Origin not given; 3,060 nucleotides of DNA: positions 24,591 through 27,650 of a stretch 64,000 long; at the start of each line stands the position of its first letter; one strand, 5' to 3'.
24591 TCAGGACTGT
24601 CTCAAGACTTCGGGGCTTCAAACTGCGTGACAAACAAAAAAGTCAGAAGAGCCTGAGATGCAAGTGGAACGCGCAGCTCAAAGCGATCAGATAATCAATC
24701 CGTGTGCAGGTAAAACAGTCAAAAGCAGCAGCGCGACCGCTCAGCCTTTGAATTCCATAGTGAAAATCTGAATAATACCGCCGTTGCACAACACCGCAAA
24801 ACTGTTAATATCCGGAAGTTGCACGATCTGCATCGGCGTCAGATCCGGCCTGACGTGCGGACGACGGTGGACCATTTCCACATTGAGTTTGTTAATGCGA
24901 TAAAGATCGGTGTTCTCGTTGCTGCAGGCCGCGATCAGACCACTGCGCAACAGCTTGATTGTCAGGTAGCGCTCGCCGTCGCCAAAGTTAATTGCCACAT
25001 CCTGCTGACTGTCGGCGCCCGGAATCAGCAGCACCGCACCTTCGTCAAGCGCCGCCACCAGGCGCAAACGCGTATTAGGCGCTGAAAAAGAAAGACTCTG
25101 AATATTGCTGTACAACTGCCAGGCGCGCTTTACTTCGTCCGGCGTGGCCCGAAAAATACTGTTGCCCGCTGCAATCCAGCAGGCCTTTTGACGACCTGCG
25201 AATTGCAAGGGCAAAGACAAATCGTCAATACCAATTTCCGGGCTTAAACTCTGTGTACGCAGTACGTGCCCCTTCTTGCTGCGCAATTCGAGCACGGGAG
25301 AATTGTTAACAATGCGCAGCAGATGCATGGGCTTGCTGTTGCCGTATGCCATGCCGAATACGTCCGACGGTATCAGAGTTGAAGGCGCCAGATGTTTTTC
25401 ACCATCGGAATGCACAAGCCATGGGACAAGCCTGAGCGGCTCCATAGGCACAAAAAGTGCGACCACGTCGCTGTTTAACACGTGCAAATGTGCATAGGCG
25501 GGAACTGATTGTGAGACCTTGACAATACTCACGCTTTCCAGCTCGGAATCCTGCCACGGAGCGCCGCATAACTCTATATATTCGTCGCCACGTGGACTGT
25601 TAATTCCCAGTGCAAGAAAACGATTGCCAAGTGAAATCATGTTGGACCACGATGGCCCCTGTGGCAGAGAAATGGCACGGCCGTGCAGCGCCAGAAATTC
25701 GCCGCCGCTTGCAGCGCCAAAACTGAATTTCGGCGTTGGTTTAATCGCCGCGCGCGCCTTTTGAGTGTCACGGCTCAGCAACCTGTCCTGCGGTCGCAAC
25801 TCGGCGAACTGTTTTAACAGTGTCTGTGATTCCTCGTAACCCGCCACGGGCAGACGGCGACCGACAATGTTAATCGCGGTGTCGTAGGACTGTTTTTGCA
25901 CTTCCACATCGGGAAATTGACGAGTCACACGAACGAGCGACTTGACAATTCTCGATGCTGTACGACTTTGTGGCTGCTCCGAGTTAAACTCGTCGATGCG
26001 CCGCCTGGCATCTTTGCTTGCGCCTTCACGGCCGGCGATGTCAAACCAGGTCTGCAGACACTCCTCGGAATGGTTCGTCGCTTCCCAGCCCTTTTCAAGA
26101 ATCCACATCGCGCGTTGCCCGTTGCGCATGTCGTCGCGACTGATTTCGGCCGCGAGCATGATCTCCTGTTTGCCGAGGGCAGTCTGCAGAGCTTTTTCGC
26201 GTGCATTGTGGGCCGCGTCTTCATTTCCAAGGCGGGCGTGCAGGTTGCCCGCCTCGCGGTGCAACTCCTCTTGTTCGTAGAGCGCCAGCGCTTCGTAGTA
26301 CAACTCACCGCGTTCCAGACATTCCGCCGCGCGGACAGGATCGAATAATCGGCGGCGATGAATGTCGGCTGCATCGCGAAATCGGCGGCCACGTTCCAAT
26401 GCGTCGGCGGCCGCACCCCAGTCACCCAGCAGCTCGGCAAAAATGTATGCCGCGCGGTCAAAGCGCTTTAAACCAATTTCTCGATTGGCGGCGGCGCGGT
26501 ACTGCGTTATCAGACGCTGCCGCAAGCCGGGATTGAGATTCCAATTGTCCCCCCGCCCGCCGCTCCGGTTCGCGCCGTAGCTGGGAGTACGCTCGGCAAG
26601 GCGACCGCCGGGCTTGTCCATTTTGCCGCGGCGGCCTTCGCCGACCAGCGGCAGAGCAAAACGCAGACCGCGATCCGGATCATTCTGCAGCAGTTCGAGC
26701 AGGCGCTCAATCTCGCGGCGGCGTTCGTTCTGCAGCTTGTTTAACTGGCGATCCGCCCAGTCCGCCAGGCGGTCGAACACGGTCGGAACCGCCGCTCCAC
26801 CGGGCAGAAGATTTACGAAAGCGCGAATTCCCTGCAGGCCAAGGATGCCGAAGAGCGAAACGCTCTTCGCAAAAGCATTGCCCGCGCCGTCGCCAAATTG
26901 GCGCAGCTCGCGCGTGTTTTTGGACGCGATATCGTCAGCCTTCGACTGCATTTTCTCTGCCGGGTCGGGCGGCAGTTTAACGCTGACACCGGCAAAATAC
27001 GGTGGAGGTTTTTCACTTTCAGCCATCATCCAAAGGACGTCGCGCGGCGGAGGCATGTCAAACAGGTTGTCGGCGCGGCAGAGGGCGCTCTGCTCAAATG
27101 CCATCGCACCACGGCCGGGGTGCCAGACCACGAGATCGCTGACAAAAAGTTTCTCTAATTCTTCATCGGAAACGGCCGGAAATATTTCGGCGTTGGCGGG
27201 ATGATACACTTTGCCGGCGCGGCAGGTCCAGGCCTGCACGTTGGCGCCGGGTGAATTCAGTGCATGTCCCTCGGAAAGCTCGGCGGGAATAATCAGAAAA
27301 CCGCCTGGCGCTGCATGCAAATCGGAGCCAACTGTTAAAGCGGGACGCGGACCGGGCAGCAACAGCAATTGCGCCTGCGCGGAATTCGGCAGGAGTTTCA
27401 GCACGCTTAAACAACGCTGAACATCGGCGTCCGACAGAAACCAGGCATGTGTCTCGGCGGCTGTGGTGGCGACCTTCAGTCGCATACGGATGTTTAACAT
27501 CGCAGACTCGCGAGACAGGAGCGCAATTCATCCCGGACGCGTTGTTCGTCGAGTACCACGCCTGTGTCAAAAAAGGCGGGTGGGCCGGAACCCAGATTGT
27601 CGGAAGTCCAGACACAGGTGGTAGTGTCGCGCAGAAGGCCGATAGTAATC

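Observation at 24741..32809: Five-gene RavA-like MoxR AAA+ / degenerate-vWA operon with three large uncharacterised partners: candidate undescribed NTP-dependent system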

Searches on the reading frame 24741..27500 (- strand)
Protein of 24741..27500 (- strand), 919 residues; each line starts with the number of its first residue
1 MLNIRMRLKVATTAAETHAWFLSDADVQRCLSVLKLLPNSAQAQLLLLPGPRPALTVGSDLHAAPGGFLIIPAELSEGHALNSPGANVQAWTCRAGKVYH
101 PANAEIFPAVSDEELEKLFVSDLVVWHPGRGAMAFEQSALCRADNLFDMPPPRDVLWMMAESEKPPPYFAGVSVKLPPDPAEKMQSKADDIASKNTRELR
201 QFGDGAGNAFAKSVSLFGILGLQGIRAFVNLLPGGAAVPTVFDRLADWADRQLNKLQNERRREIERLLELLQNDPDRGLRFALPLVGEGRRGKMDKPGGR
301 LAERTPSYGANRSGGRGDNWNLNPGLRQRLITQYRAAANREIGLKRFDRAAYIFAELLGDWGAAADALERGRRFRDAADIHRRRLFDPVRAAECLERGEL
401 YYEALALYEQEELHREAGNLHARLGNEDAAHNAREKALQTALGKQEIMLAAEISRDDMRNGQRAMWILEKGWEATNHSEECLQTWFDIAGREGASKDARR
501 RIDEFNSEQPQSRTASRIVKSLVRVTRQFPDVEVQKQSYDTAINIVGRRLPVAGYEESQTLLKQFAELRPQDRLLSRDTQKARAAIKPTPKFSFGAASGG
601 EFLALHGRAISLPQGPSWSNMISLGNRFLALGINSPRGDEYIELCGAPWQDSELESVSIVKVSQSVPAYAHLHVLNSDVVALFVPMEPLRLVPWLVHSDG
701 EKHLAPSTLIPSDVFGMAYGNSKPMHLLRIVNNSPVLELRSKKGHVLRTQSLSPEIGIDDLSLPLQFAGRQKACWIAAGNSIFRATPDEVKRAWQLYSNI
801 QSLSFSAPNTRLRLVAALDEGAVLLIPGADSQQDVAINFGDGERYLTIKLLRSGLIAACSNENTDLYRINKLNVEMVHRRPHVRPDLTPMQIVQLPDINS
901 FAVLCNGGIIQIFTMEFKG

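Call 5: search_protein_families(library=pfam, proteins=[window:24741-27500:-], max_evalue=1)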
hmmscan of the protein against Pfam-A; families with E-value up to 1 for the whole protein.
window:24741-27500:- (919 aa): 4 families
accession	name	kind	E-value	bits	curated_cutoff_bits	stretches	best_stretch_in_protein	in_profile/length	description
PF19919.4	bpX3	-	7.7e-16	58.7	27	1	12-183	9-169/174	MoxR-vWA-beta-propeller ternary system domain bpX3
PF10366.15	Vps39_1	-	0.061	14.1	22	1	390-432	31-73/108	Vacuolar sorting protein 39 domain 1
PF23938.1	DUF7273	-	0.13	12.9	31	1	419-452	21-54/65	Domain of unknown function (DUF7273)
PF12515.13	CaATP_NAI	-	0.53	10.3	25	0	370-383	30-43/45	Ca2+-ATPase N terminal autoinhibitory domain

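Call 6: search_protein_families(library=padloc, proteins=[window:24741-27500:-], max_evalue=1)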
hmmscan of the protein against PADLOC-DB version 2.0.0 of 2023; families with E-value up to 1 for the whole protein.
window:24741-27500:- (919 aa): 0 families

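Call 7: search_protein_families(library=ncbifam, proteins=[window:24741-27500:-], max_evalue=1)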
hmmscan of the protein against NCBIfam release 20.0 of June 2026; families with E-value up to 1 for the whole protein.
window:24741-27500:- (919 aa): 1 family
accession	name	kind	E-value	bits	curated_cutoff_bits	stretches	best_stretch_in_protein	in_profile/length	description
NF008425.0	PRK11259.1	equivalog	0.016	14.2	257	1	396-509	67-180/377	N-methyl-L-tryptophan oxidase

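Call 24: find_homologous_proteins(query=window:24741-27500:-, max_evalue=0.00001)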
Query window:24741-27500:- (919 aa): 49 proteins with E <= 0.00001 among 8000 candidates.
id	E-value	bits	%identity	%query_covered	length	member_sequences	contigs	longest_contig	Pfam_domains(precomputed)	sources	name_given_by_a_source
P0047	0.0e+0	2057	98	100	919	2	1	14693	PF19919.5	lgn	-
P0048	0.0e+0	1612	78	100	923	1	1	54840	PF19919.5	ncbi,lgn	-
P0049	9.7e-81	290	28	100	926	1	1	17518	PF19919.5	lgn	-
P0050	1.2e-80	290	27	100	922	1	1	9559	PF19919.5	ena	-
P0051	2.9e-80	288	28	89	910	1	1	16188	PF19919.5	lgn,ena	-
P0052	2.6e-78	282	28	100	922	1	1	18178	PF19919.5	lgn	-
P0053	5.2e-78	281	29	96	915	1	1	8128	PF19919.5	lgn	-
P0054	1.6e-77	279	27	94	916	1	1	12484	PF19919.5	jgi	jgi:tetratricopeptide (TPR) repeat protein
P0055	2.3e-76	276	29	84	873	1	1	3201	PF19919.5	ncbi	ncbi:MAG: hypothetical protein PVH19_15310, partial [Planctomycetia bacterium]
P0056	4.8e-75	271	33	67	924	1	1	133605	PF19919.5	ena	-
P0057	5.3e-73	264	28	90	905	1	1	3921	PF19919.5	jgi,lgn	jgi:tetratricopeptide (TPR) repeat protein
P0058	9.9e-73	264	36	53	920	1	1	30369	PF19919.5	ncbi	-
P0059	4.0e-72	262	28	99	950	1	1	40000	PF19919.5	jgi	jgi:tetratricopeptide (TPR) repeat protein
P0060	4.6e-72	261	30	69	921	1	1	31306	PF19919.5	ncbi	-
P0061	5.2e-72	261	28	89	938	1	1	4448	PF19919.5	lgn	-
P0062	9.2e-72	260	27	98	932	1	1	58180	PF19919.5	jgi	jgi:tetratricopeptide (TPR) repeat protein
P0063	1.9e-71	259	27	94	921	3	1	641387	PF19919.5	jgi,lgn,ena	-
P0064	4.1e-71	258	30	65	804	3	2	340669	PF19919.5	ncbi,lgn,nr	ncbi:MAG: hypothetical protein H7A54_09520 [Akkermansiaceae bacterium]|nr:hypothetical protein [Akke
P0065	2.0e-70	256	32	79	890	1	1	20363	PF19919.5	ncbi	-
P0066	4.7e-70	255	31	64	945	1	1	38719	PF19919.5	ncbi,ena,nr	ncbi:MAG TPA: hypothetical protein VEJ63_14385 [Planctomycetota bacterium]|nr:hypothetical protein [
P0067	1.5e-69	253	28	89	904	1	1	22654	PF19919.5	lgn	-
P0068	1.7e-69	253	32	64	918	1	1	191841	PF19919.5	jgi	-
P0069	6.9e-69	251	27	89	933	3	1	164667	PF19919.5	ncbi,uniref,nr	ncbi:hypothetical protein NG895_22165 [Aeoliella sp. ICT_H6.2]|uniref:MoxR-vWA-beta-propeller ternar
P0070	2.0e-68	249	31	79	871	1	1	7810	PF19919.5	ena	-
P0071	3.1e-68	249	30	83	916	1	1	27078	PF19919.5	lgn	-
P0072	9.7e-68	247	27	90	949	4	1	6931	PF19919.5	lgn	-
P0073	2.0e-67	246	34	49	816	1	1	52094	PF19919.5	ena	-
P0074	1.3e-66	243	28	90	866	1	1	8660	PF19919.5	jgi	jgi:tetratricopeptide (TPR) repeat protein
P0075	3.5e-66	242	27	92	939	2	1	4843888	PF19919.5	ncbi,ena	-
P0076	7.6e-66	241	32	64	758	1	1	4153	PF19919.5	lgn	-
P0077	7.4e-65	238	29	67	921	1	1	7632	PF19919.5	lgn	-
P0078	8.0e-65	237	27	89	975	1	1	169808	PF19919.5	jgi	jgi:tetratricopeptide (TPR) repeat protein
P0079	9.8e-64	234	33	63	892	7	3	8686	PF19919.5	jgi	jgi:hypothetical protein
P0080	8.4e-63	231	33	53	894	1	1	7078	PF19919.5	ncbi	-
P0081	8.8e-61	224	28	74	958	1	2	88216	PF19919.5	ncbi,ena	-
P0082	6.0e-60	221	27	99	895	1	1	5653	PF19919.5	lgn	-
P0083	1.4e-59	220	28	96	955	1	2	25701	PF19919.5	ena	-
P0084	2.0e-59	220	26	93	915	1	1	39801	PF19919.5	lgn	-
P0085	7.1e-59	218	26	100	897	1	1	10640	PF19919.5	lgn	-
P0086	4.2e-58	215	31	53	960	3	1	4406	PF19919.5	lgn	-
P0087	1.7e-57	213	29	74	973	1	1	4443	PF19919.5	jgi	jgi:tetratricopeptide (TPR) repeat protein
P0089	3.9e-55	205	26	97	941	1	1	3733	PF19919.5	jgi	jgi:tetratricopeptide (TPR) repeat protein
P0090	1.2e-54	204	30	69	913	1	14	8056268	PF19919.5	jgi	jgi:tetratricopeptide (TPR) repeat protein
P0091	1.4e-54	203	35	43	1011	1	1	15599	PF19919.5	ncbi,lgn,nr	ncbi:MAG: hypothetical protein JWN70_3383 [Planctomycetaceae bacterium]|nr:hypothetical protein [Pla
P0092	4.5e-52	195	26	93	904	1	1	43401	PF19919.5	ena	-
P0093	5.4e-49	185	31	56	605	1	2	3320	PF19919.5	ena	-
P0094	2.4e-46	176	27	62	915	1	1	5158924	PF19919.5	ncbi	ncbi:MAG: hypothetical protein QM715_09895 [Nibricoccus sp.]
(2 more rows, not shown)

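Call 46: predict_structure(alignment_id=A2)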
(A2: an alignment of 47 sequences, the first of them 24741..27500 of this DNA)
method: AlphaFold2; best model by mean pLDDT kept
length: 919 residues; sequences in the alignment: 47
mean_pLDDT: 81.1   pTM: 0.46
mean pLDDT of the five models: 81.1, 79.0, 78.5, 78.5, 78.3
residues with pLDDT >= 90: 416; 70-90: 299; 50-70: 107; < 50: 97
segments of 3 or more residues with pLDDT < 50: 55-58, 151-156, 158-215, 589-599, 653-656, 696-704
pLDDT, mean of each block of 10 residues (from residue 1): 79 92 88 87 90 55 78 71 80 95 94 91 91 91 71 46 42 38 39 39 42 50 69 62 79 84 91 89 74 66 70 64 88 95 93 91 95 94 93 96 96 96 96 97 93 96 95 85 96 96 84 81 96 97 92 81 94 93 70 40 79 85 87 71 79 53 67 78 81 55 57 83 81 91 85 91 85 88 91 93 86 92 86 85 93 94 91 88 82 91 91 82
secondary structure, 60 per line:
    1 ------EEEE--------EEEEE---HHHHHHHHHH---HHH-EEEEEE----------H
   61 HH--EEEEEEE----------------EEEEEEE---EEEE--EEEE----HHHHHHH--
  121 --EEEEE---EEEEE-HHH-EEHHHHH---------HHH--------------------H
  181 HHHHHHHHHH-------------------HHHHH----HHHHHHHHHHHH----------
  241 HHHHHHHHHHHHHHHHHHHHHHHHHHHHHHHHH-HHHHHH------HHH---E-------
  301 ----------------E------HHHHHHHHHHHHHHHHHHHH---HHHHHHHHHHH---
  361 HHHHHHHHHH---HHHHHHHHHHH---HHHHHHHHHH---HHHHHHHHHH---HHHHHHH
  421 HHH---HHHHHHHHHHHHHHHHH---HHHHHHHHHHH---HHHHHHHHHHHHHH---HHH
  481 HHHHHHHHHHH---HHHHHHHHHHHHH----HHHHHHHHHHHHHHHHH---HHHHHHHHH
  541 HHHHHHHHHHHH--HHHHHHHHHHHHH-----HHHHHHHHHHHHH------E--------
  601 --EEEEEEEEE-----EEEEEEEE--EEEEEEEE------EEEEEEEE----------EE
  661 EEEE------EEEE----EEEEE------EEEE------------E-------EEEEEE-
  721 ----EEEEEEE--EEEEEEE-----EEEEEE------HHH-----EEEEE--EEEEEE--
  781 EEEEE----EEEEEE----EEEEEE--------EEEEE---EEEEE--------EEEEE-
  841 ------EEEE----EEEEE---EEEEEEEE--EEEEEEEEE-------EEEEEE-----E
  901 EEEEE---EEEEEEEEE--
elements in order (helices of 4 or more, strands of 3 or more residues): E7-10 E19-23 H27-36 E44-49 E65-71 E88-94 E98-101 E104-107 H112-118 E123-127 E131-135 H143-147 H180-190 H210-214 H219-230 H241-273 H275-280 H324-343 H347-357 H361-370 H374-384 H388-397 H401-410 H414-423 H427-443 H447-457 H461-474 H478-491 H495-507 H512-528 H532-552 H555-567 H573-585 E603-611 E617-624 E627-634 E641-648 E659-664 E671-674 E679-683 E690-693 E714-719 E725-731 E734-740 E746-751 E766-770 E773-778 E781-785 E790-795 E800-805 E814-818 E822-826 E835-839 E847-850 E855-859 E863-870 E873-881 E889-894 E900-905 E909-917

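Call 54: fold_search(model_id=the predicted structure, library=pdb)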
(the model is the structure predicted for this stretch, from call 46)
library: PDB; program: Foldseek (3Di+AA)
matches with E <= 10: 1631; with E <= 0.001: 620
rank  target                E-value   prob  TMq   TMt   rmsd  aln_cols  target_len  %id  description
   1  4h5j_A                1.3e-08  1.00  0.26  0.60   5.8       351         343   12  Crystal Structure of the Guanine Nucleotide Exchange Factor Sec12 (P64 form) (released 2012-11-07)
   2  4h5j_B                2.0e-08  1.00  0.25  0.58   6.5       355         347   12  Crystal Structure of the Guanine Nucleotide Exchange Factor Sec12 (P64 form) (released 2012-11-07)
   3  8h93_B                2.4e-08  1.00  0.25  0.57   7.5       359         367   10  Structure of dimeric mouse SCMC core complex (released 2024-01-10)
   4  4h5i_A                2.4e-08  1.00  0.25  0.58   6.2       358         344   11  Crystal Structure of the Guanine Nucleotide Exchange Factor Sec12 (P1 form) (released 2012-11-07)
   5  5ndv_SR               2.5e-08  1.00  0.25  0.63   5.9       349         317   11  Crystal structure of Paromomycin bound to the yeast 80S ribosome (released 2017-12-13)
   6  7oyb_g2               3.6e-08  1.00  0.25  0.65   6.0       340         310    8  Cryo-EM structure of the 6 hpf zebrafish embryo 80S ribosome (released 2022-07-13)
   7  1trj_A                3.6e-08  1.00  0.26  0.64   5.6       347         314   12  Homology Model of Yeast RACK1 Protein fitted into 11.7A cryo-EM map of Yeast 80S Ribosome (released 2004-09-28)
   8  7qdr_C                4.9e-08  1.00  0.26  0.66   5.6       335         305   14  Apo human SKI complex in the closed state (released 2022-02-02)
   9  8ova_A7               5.6e-08  1.00  0.25  0.62   6.5       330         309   12  CRYO-EM STRUCTURE OF TRYPANOSOMA BRUCEI PROCYCLIC FORM 80S RIBOSOME : PARENTAL STRAIN (released 2023-11-29)
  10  5lyb_SR               5.8e-08  1.00  0.26  0.66   6.0       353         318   12  Crystal structure of the S.cerevisiae 80S ribosome in complex with the A-site bound aminoacyl-tRNA analog ACCPmn (released 2016-11-23)
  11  8ip8_ha               6.1e-08  1.00  0.25  0.62   6.1       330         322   11  Wheat 80S ribosome stalled on AUG-Stop boron dependently (released 2024-02-21)
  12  4h5i_B                6.4e-08  1.00  0.25  0.58   6.2       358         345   11  Crystal Structure of the Guanine Nucleotide Exchange Factor Sec12 (P1 form) (released 2012-11-07)
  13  3rfh_D                8.4e-08  1.00  0.23  0.57  10.2       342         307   11  Crystal structure of the yeast RACK1 dimer in space group P21 (released 2011-07-06)
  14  7w59_T                9.2e-08  1.00  0.25  0.65   6.0       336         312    9  The cryo-EM structure of human pre-C*-I complex (released 2022-06-22)
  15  9d9z_B                1.1e-07  1.00  0.17  0.05  28.0       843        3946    8  Structure of human UBR4-KCMF1-CaM E3 ligase complex (Silencing Factor of the Integrated stress response, SiFI) (released 2025-06-11)
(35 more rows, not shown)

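Call 100: search_protein_families(library=phrogs, proteins=[window:24741-27500:-], max_evalue=0.01)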
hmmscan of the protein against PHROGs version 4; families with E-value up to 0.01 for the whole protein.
window:24741-27500:- (919 aa): 0 families
